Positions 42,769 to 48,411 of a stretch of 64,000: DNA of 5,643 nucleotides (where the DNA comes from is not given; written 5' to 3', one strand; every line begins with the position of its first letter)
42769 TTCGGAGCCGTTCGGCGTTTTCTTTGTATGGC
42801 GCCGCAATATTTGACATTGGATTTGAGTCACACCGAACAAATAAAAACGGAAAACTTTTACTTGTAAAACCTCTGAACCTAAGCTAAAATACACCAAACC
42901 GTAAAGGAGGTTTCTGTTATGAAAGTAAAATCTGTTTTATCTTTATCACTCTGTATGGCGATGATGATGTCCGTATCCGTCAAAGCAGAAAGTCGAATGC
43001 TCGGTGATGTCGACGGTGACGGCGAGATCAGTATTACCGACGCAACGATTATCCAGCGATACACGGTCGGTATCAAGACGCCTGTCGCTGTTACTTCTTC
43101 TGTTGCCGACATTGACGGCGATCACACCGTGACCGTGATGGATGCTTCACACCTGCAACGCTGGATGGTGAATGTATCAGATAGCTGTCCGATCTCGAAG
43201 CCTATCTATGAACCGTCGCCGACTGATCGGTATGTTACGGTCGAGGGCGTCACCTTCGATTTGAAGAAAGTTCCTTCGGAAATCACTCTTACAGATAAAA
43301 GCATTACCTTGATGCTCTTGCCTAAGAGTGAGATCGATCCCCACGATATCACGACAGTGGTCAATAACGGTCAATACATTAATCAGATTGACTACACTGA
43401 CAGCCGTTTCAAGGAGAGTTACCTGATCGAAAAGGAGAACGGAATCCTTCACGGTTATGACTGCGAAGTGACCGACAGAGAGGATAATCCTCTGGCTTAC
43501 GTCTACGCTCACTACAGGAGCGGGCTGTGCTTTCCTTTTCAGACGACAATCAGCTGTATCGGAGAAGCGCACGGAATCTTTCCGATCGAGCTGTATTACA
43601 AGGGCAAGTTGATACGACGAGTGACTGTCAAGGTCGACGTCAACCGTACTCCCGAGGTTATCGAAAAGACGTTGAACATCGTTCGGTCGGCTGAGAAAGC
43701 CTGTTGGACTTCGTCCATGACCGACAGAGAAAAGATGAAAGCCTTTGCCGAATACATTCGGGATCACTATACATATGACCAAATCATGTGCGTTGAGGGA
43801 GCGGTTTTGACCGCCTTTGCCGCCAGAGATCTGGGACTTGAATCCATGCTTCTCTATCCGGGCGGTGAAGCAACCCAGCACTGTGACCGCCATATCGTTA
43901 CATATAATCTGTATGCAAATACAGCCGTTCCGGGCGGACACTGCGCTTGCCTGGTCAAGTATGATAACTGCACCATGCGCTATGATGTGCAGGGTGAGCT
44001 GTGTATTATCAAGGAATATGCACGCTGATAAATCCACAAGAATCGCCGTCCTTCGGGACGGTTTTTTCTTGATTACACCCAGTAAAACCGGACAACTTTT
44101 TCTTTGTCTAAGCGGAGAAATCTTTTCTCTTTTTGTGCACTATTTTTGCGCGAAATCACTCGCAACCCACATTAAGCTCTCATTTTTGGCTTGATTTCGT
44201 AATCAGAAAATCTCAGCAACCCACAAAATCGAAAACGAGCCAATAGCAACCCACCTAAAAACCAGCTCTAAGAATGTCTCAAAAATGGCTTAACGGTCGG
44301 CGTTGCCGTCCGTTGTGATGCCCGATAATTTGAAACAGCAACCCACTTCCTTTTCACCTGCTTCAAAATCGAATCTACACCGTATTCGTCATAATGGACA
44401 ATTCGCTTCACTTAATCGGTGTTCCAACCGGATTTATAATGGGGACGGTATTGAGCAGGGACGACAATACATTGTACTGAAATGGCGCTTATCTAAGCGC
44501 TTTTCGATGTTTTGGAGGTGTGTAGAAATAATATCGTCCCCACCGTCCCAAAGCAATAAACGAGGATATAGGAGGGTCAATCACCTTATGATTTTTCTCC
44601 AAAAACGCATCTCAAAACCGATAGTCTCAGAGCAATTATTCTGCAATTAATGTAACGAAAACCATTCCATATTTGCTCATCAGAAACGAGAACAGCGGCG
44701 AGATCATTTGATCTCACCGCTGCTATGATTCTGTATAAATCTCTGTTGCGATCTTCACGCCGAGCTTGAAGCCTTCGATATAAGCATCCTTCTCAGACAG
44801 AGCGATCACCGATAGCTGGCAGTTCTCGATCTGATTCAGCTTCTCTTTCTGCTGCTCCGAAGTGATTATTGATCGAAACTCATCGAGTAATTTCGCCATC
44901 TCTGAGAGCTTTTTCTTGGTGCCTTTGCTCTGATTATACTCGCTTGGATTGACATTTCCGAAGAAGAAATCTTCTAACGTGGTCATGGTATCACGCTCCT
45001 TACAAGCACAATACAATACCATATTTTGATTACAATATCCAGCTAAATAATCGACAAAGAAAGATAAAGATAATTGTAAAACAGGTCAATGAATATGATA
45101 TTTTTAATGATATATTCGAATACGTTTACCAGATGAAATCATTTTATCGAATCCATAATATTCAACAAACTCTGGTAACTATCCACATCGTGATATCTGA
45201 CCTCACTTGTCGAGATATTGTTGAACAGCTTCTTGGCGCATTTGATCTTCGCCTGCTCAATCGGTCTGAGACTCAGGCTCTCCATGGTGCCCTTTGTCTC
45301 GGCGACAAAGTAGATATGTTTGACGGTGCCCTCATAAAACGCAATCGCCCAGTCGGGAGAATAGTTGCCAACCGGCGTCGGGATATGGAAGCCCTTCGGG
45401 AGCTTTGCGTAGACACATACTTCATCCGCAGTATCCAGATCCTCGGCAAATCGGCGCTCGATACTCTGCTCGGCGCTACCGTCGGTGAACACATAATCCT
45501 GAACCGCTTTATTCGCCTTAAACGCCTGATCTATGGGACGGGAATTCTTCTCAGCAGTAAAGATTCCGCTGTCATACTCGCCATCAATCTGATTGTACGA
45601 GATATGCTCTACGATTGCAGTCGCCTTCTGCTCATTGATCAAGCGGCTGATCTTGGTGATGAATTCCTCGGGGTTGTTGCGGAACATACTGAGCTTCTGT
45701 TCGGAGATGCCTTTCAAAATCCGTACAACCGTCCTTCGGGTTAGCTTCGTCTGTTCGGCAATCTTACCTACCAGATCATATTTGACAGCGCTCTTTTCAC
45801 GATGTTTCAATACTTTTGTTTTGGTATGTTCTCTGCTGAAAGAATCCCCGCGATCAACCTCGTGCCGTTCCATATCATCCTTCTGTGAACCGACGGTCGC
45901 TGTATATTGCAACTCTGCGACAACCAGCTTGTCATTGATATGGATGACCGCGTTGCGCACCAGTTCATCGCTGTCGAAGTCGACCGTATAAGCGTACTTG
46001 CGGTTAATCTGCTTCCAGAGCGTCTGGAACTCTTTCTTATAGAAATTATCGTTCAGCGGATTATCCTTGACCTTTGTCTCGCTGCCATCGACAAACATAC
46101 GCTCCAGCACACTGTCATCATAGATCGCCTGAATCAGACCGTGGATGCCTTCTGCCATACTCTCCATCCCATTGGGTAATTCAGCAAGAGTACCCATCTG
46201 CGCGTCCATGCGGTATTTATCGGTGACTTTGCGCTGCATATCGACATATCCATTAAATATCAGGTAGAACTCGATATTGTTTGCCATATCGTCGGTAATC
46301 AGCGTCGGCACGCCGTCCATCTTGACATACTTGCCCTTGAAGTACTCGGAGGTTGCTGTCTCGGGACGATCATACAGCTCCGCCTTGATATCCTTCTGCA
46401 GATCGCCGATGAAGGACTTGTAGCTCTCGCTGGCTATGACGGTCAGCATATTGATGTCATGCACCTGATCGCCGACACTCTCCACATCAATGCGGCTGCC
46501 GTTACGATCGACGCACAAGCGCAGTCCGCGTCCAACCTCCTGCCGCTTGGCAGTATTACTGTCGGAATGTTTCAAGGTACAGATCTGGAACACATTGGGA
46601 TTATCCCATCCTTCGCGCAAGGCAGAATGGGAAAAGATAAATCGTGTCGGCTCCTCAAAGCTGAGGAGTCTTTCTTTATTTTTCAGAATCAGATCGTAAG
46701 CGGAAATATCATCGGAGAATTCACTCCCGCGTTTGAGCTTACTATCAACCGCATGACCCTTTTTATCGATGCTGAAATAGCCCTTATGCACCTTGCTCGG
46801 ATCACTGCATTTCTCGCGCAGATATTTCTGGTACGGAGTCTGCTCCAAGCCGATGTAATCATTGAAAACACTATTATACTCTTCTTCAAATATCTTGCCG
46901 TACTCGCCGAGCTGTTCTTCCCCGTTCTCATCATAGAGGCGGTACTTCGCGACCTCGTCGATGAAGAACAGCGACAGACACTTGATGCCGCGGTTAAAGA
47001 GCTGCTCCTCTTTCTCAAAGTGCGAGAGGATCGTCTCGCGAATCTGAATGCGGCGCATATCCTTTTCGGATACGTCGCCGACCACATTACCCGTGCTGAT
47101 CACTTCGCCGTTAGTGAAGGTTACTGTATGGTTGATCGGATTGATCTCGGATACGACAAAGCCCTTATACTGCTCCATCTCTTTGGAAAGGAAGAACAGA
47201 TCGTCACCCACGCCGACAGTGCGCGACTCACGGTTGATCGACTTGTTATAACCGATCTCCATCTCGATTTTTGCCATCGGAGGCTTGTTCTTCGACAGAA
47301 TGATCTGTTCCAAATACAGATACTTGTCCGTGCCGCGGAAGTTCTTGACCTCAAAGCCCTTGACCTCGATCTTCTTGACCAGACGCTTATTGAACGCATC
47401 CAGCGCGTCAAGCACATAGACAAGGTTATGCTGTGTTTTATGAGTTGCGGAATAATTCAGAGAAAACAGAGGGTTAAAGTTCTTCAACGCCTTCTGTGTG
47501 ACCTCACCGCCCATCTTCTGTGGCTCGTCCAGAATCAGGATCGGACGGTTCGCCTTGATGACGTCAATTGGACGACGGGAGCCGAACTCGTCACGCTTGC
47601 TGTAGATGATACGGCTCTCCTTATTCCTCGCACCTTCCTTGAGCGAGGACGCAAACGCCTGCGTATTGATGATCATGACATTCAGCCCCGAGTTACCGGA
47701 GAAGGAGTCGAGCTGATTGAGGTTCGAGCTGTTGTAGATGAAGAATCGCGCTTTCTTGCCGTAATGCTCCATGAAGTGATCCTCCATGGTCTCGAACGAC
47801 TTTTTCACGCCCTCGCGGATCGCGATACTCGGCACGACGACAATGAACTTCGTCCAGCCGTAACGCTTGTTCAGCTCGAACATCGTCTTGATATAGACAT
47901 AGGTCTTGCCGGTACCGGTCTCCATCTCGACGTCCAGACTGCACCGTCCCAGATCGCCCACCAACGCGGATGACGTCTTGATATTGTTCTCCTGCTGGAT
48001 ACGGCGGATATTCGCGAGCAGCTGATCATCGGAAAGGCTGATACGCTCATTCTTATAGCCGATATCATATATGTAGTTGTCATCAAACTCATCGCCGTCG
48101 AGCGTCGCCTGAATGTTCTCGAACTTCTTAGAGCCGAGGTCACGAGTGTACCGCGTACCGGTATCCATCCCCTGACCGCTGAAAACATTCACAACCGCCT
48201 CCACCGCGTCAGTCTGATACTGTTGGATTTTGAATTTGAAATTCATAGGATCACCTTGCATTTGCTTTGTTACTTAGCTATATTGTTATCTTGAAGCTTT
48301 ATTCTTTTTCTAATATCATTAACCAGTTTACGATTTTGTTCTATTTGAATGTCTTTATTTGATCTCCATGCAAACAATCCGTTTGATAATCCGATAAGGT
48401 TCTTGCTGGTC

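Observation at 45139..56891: Eight-gene composite operon: SNF2 helicase, two DUF4391-like proteins, 4-TM protein, Type III Mod, DUF4263/Shedu-like protein, TM protein, Type III Res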

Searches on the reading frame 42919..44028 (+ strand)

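Call 35: search_protein_families(library=pfam, proteins=[window:42919-44028:+], max_evalue=0.01)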
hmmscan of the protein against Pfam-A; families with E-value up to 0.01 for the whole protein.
window:42919-44028:+ (369 aa): 1 family
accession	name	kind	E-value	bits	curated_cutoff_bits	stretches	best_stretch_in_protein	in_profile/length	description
PF00404.24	Dockerin_1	-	6.2e-10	39.6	22.9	1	28-81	1-54/57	Dockerin type I domain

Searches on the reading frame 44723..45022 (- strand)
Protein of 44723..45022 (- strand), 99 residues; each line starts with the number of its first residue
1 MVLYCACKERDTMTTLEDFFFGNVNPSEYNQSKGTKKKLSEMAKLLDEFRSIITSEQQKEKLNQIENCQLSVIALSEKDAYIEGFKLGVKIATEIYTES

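Call 35: search_protein_families(library=pfam, proteins=[window:44723-45022:-], max_evalue=0.01)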
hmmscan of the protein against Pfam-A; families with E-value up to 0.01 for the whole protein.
window:44723-45022:- (99 aa): 1 family
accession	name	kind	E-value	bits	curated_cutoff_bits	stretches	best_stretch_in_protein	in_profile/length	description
PF20648.2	DUF6809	-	8.6e-13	49.4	27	1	13-95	1-85/85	Family of unknown function (DUF6809)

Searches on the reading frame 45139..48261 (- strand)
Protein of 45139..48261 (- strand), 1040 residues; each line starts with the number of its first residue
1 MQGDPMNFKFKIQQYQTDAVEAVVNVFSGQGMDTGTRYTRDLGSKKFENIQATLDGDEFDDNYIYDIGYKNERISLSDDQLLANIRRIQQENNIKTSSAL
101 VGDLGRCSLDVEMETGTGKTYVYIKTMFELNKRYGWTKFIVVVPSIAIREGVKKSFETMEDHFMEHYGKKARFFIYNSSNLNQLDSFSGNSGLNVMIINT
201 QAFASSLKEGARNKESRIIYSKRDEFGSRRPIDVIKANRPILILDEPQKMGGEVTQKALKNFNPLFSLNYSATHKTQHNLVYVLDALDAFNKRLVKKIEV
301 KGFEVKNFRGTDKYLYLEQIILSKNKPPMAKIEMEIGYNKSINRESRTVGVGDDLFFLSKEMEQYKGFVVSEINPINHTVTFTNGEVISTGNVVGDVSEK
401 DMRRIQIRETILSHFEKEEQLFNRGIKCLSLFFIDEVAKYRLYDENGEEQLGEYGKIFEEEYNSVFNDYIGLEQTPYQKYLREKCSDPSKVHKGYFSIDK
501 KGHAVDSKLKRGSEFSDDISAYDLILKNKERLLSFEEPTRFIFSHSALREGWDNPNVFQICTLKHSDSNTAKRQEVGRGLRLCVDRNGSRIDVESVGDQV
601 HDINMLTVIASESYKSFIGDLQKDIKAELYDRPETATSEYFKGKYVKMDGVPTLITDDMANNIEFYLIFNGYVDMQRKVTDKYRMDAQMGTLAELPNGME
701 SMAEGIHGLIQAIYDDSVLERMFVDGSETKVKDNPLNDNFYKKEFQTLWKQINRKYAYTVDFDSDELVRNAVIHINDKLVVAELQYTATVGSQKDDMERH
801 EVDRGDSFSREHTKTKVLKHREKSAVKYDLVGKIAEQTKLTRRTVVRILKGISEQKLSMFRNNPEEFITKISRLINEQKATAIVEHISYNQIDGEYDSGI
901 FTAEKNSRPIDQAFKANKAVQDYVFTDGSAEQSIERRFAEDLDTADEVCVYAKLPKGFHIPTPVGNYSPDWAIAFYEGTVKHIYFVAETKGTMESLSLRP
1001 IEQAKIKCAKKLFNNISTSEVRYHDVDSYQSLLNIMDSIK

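Call 3: search_protein_families(library=pfam, proteins=[window:45139-48261:-], max_evalue=0.01)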
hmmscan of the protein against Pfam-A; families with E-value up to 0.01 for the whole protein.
window:45139-48261:- (1040 aa): 3 families
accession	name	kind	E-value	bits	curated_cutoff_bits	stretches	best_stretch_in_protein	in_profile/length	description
PF19778.5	RE_endonuc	-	3.9e-30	104.3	23.4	1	923-1027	3-106/108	Endonuclease domain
PF04851.21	ResIII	-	1.8e-14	54.4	22.5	1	109-274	26-162/164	Type III restriction enzyme, res subunit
PF00270.35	DEAD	-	5.4e-07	29.9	26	1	111-273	19-159/167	DEAD/DEAH box helicase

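Call 4: search_protein_families(library=padloc, proteins=[window:45139-48261:-], max_evalue=0.01)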
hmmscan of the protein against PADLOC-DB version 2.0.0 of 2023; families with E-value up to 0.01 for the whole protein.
window:45139-48261:- (1040 aa): 6 families
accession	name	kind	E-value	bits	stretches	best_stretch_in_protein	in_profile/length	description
PDLC03647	REase_III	-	8.8e-288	955.6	1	6-1035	1-985/989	Type III restriction enzyme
PDLC03649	REase_III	-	8.4e-98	326.5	1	67-1035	36-966/973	Type III restriction enzyme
PDLC03653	REase_III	-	2.5e-09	33.9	2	530-632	417-522/883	Type III restriction enzyme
PDLC03648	REase_III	-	3.6e-07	26.7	1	533-619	303-381/871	Type III restriction enzyme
PDLC03650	REase_III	-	7e-07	26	1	538-587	377-426/898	Type III restriction enzyme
PDLC02707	PbeA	-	6.1e-06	23.1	1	111-206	273-366/672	PbeA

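Call 5: search_protein_families(library=ncbifam, proteins=[window:45139-48261:-], max_evalue=0.01)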
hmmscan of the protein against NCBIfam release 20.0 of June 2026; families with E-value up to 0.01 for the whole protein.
window:45139-48261:- (1040 aa): 4 families
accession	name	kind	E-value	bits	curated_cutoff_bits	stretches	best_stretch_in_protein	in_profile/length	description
NF012027.0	PRK15483.1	equivalog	2.5e-113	379.9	564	1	6-1037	1-980/986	type III restriction-modification system endonuclease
NF046055.1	restr_BPTD_3080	equivalog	4.5e-05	21.6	800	0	539-581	574-616/970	BPTD_3080 family restriction endonuclease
NF053632.1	heli_RadD_YejH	equivalog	0.0016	16.8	720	0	539-587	299-347/573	DNA repair helicase RadD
TIGR04095.1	dnd_restrict_1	equivalog_domain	0.003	16.6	600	1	111-208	29-129/451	DNA phosphorothioation system restriction enzyme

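Call 69: search_solved_structures(query=window:45139-48261:-, max_evalue=0.001)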
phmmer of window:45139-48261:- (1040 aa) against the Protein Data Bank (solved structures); distinct sequences matched with E-value up to 0.001: 1.
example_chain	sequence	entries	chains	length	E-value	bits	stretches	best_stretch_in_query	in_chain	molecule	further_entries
4zcf_C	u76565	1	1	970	4.4e-70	240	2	70-591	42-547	Restriction endonuclease EcoP15I, restriction subunit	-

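Call 102: search_dna_similar(query=window:45139-48261:-, collection=phages, mode=protein, max_rows=25, rows=spread)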
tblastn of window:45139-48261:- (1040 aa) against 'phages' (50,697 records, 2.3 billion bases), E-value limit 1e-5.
Records with a match: 21; places in all: 22; records where one place covers at least 80% of the query: 15.
Best place of each record, by identity: 60-80% 2; <60% 19.
By first word of the organism name: Bacteriophage 8; Escherichia 6; Enterobacteria 2; Listeria 2; Clostridioides 1; Erysipelothrix 1; Salmonella 1.
By host as written in the record: - 14; Escherichia coli 2; Listeria monocytogenes 2; Erysipelothrix rhusiopathiae ZJ 1; Escherichia coli MC1061 1; Salmonella enterica subsp. enterica serovar Kentucky 1.
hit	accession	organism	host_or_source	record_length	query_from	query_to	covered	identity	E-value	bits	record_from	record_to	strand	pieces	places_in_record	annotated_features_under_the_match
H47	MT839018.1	Bacteriophage sp.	human fecal samples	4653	6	1034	99%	66.3%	0e+0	1398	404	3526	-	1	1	record has no annotation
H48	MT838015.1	Bacteriophage sp.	human fecal samples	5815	4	1033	99%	56.1%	0e+0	1153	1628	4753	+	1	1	record has no annotation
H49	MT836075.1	Bacteriophage sp.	human fecal samples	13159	6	1034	99%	46.7%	0e+0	880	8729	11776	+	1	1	record has no annotation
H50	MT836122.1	Bacteriophage sp.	human fecal samples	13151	6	1036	99%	44.4%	0e+0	839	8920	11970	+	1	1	record has no annotation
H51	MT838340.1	Bacteriophage sp.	human fecal samples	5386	6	1036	99%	43.4%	0e+0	800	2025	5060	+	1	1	record has no annotation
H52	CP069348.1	Clostridioides phage pCD1602_4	water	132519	14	1033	98%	35.6%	9e-160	529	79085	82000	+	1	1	record has no annotation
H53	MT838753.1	Bacteriophage sp.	human fecal samples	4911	6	1020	87%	38.1%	1e-117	527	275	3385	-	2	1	record has no annotation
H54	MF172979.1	Erysipelothrix phage phi1605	Erysipelothrix rhusiopathiae ZJ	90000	6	1034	99%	33.1%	1e-140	473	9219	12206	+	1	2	type III restriction enzyme res subunit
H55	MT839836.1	Bacteriophage sp.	human fecal samples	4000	3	588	56%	49.3%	1e-158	508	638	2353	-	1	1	record has no annotation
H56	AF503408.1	Enterobacteria phage P7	-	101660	71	1019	91%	27.3%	7e-58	224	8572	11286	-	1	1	res: Res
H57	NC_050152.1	Enterobacteria phage P7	-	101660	71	1019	91%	27.3%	7e-58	224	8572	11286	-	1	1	res: type III restriction-modification system endonuclease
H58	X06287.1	Escherichia phage P1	-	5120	71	1019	91%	27.2%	1e-56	220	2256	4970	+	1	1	unnamed protein product; res gene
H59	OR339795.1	Escherichia phage phi456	Escherichia coli MC1061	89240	71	1019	91%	27.2%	2e-56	220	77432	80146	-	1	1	Res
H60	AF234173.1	Escherichia phage P1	-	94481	71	1019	91%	27.2%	2e-56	220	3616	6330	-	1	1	100 pct identical (0 gaps) to fragment of P1 sequence deposited as ... | res: Res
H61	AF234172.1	Escherichia phage P1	-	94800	71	1019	91%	27.2%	2e-56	220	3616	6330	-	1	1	100 pct identical (0 gaps) to fragment of P1 sequence deposited as ... | res: Res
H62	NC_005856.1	Escherichia phage P1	Escherichia coli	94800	71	1019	91%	27.2%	2e-56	220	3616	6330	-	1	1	100 pct identical (0 gaps) to fragment of P1 sequence deposited as ... | res: type III restriction-modification system endonuclease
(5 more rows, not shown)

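Call 103: get_annotated_region(hit=H62, flank=3000)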
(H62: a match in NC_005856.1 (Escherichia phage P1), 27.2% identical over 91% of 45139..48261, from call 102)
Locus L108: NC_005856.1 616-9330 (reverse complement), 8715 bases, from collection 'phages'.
description: Enterobacteria phage P1, complete genome.
organism: Escherichia phage P1 (NCBI taxid 2886926)
taxonomy: Viruses; Duplodnaviria; Heunggongvirae; Uroviricota; Caudoviricetes; Punavirus; Punavirus P1
host: Escherichia coli; source: -; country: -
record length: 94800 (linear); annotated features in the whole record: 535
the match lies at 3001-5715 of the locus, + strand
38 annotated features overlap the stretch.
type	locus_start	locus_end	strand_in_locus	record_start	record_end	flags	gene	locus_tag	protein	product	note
misc_feature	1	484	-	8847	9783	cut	-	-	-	-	100 pct identical (0 gaps) to fragment of P1 sequence deposited as locus MYP1MOD in GenBank Accession Number X06287 at ...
misc_feature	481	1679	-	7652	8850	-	-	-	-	-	100 pct identical (0 gaps) to insertion element IS5 from lambda KH100 locus LAMIS5 in GenBank Accession Number J01735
misc_feature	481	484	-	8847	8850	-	-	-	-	-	4 bp target duplication by insertion of IS5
mobile_element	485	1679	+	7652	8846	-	-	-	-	insertion sequence:IS5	-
misc_feature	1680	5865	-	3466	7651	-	-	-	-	-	100 pct identical (0 gaps) to fragment of P1 sequence deposited as locus MYP1MOD in GenBank Accession Number X06287 at ...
regulatory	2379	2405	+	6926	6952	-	mod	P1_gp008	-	promoter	sigma 70 promoter P3res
regulatory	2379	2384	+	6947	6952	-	mod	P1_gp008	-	minus_35_signal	P3res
regulatory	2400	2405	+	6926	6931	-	mod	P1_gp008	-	minus_10_signal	P3res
regulatory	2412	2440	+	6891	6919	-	mod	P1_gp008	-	promoter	sigma 70 promoter P2res; corresponds to former PR1 promoter of res gene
regulatory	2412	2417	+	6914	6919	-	mod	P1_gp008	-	minus_35_signal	P2res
regulatory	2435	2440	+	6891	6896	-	mod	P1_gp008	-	minus_10_signal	P2res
regulatory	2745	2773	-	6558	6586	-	-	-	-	promoter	predicted sigma 70 promoter P1res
regulatory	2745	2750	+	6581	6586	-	-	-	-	minus_35_signal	P1res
regulatory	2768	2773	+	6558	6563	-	-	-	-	minus_10_signal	P1res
CDS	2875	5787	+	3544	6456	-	res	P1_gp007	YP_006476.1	type III restriction-modification system endonuclease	restriction component of type III restriction-modification system EcoPI; product 100 pct identical to previously ...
CDS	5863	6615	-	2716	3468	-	mat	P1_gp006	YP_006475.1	Mat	maturation control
misc_feature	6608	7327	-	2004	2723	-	-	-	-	-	100 pct identical (0 gaps) to fragment of P1 sequence deposited as locus PP1REF in GenBank Accession Number M27041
CDS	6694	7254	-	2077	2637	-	ref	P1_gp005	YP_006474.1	Ref-like RecA filament endonuclease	recombination enhancement function; product 100 pct identical to previously identified product of P1 ref gene deposited ...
misc_feature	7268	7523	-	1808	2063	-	-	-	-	-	100 pct identical (0 gaps) to fragment of P1 sequence deposited as locus PP1REFA in GenBank Accession Number M23246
regulatory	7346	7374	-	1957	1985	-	-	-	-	promoter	predicted sigma 70 promoter P2ref; 100 pct identical to promoter 2 for ref at nt 150..178 of P1 sequence fragment ...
CDS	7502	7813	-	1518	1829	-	c8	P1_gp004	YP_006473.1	C8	establishment of lysogeny, putative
misc_feature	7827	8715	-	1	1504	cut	-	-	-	-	99 pct identical (2 gaps) to fragment of P1 sequence deposited as locus MYP1CRE in GenBank Accession Number X03453 at ...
CDS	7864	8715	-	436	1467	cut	cre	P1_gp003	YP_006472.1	site-specific integrase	cyclization recombinase; 24 pct identical to 351 aa integrase-like protein of Pseudomonas sp. in GenBank Accession ...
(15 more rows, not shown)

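Call 104: get_annotated_region(hit=H54, flank=9000)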
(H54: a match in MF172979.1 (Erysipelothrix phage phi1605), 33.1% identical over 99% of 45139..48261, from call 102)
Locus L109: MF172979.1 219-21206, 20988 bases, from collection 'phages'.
description: Erysipelothrix phage phi1605, complete genome.
organism: Erysipelothrix phage phi1605 (NCBI taxid 2006938)
taxonomy: Viruses; Duplodnaviria; Heunggongvirae; Uroviricota; Caudoviricetes
host: Erysipelothrix rhusiopathiae ZJ; source: swine; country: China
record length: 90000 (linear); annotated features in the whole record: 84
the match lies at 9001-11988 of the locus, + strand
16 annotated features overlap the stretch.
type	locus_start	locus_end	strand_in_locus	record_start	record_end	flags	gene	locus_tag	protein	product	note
CDS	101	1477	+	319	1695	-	rumA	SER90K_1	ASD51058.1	23S rRNA(uracil-5-)-methyltransferase RumA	-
CDS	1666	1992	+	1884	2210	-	-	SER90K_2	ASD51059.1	hypothetical protein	-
CDS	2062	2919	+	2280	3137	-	-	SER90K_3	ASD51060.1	hypothetical protein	-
CDS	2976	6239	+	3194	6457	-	-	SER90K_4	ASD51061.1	DEAD/DEAH box helicase-like protein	Ddhe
CDS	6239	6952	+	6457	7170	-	-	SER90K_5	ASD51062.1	methyl-accepting chemotaxis protein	cheM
CDS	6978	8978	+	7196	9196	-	-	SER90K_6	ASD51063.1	type III restriction-modification system methylation subunit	resIII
CDS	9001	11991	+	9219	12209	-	-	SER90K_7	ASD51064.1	type III restriction enzyme res subunit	resIII; Type III restriction enzyme, res subunit:DEAD/DEAH box helicase, N-terminal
CDS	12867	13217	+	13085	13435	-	-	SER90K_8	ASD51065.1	hypothetical protein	-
CDS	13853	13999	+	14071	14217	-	-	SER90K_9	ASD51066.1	hypothetical protein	-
CDS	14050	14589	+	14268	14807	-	-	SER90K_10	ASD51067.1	site-specific recombinase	rec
CDS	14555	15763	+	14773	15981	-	-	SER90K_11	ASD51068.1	site-specific recombinase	rec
CDS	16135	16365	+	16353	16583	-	-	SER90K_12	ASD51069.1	hypothetical protein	-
CDS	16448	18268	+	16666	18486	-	-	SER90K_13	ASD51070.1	methyl-directed repair DNA adenine methylase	dam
CDS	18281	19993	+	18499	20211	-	resIIs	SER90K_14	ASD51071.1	type IIs restriction endonuclease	-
CDS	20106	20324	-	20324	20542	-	-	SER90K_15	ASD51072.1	hypothetical protein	-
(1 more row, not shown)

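Call 105: get_annotated_region(hit=H52, flank=9000)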
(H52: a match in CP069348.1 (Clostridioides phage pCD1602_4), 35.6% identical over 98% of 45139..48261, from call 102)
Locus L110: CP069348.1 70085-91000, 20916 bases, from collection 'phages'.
description: Clostridioides phage pCD1602_4, complete sequence.
organism: Clostridioides phage pCD1602_4 (NCBI taxid 2801346)
taxonomy: Viruses; Duplodnaviria; Heunggongvirae; Uroviricota; Caudoviricetes
host: -; source: water; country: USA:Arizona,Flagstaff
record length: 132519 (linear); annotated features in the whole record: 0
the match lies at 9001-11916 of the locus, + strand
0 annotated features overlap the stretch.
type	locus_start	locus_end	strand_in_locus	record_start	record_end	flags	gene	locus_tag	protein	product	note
